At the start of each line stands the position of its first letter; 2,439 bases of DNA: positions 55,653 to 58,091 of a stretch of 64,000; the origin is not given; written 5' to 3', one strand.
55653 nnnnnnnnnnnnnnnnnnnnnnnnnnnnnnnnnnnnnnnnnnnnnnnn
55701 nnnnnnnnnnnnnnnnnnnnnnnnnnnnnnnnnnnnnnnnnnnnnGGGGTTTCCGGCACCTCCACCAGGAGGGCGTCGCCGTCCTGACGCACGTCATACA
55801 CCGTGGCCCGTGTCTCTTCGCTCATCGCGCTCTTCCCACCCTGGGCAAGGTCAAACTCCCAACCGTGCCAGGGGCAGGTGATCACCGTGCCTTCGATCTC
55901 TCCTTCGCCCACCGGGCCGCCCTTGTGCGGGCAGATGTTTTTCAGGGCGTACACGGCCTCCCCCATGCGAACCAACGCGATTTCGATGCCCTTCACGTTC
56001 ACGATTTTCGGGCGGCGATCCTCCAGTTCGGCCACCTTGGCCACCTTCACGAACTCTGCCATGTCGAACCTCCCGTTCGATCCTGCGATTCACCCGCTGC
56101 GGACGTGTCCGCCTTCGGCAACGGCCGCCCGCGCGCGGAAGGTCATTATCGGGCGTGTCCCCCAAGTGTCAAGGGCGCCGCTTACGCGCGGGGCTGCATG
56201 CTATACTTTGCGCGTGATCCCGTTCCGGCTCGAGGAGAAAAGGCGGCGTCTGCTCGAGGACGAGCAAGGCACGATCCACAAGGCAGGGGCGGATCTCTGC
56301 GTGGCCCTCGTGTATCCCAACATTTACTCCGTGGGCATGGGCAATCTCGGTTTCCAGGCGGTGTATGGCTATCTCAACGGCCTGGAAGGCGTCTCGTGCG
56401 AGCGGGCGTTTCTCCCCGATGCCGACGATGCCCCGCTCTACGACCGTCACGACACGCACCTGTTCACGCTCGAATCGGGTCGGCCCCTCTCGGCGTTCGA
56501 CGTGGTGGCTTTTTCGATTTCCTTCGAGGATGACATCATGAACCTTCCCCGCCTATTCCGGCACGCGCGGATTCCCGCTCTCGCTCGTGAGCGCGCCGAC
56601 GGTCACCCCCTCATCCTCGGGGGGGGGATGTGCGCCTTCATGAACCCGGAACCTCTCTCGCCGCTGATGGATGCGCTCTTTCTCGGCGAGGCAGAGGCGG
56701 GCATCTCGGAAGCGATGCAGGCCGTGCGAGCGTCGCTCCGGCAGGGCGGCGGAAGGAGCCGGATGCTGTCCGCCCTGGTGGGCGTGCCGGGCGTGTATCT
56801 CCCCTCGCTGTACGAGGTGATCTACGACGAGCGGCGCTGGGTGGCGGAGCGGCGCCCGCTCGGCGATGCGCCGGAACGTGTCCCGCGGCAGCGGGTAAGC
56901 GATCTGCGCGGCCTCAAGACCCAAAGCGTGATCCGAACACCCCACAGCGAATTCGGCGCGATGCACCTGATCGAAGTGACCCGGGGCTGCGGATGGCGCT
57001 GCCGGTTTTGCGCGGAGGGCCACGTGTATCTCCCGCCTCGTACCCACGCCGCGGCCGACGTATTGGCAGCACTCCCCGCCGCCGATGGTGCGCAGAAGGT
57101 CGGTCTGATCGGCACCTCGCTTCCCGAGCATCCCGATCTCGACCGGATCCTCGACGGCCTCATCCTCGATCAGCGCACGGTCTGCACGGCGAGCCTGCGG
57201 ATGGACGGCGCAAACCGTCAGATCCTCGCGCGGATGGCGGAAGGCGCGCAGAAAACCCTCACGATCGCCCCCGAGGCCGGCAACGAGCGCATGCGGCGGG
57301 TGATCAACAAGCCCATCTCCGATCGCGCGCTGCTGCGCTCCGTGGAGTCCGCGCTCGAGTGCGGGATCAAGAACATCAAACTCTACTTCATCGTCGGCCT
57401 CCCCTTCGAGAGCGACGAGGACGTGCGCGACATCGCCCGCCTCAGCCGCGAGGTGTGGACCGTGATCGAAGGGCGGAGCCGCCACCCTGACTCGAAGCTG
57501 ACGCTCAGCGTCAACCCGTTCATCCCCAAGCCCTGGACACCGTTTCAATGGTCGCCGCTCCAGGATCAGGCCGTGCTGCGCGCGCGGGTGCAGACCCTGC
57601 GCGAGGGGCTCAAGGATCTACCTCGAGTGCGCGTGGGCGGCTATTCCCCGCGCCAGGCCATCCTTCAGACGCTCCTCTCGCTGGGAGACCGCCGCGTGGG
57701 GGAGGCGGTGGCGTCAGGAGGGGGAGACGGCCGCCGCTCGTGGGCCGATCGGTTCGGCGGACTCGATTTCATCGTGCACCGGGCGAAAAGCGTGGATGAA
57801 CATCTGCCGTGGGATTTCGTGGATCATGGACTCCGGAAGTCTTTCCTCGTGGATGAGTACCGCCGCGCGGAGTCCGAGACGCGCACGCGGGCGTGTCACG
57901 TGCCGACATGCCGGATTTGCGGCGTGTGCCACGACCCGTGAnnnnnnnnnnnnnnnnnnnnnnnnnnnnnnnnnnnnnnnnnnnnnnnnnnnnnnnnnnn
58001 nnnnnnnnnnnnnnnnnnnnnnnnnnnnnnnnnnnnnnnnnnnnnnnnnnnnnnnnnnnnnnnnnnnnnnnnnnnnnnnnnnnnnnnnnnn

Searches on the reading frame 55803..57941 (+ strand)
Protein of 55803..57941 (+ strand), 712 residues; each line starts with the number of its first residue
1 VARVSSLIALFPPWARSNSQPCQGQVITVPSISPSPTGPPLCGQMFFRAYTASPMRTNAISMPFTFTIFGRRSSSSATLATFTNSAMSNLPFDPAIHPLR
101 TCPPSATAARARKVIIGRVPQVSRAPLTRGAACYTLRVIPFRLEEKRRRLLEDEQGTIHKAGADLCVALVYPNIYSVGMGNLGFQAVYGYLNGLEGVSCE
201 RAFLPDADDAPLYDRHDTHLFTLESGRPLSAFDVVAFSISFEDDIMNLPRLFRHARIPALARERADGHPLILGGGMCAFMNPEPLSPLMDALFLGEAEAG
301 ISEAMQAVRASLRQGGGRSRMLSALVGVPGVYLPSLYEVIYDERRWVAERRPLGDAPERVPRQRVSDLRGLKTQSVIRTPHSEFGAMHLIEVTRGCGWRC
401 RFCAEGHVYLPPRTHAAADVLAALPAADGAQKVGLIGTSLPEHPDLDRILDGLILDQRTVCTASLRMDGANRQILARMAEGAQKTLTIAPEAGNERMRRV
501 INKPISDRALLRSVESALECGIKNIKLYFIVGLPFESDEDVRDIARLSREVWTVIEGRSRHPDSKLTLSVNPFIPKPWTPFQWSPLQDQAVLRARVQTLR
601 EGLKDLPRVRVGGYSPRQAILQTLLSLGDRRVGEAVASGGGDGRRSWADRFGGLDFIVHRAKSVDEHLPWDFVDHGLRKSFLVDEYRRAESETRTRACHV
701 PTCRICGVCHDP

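Call 19: search_protein_families(library=pfam, proteins=[window:55803-57941:+], max_evalue=0.01)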
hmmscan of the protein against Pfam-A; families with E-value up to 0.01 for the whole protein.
window:55803-57941:+ (712 aa): 2 families
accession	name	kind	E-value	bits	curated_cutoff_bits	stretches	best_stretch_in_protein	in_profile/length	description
PF19864.5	Radical_SAM_N2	-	1.4e-43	148.4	29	1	183-334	1-151/151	Radical SAM proteins, N-terminal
PF04055.27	Radical_SAM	-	1.6e-18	67.8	29.5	1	390-547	1-165/166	Radical SAM superfamily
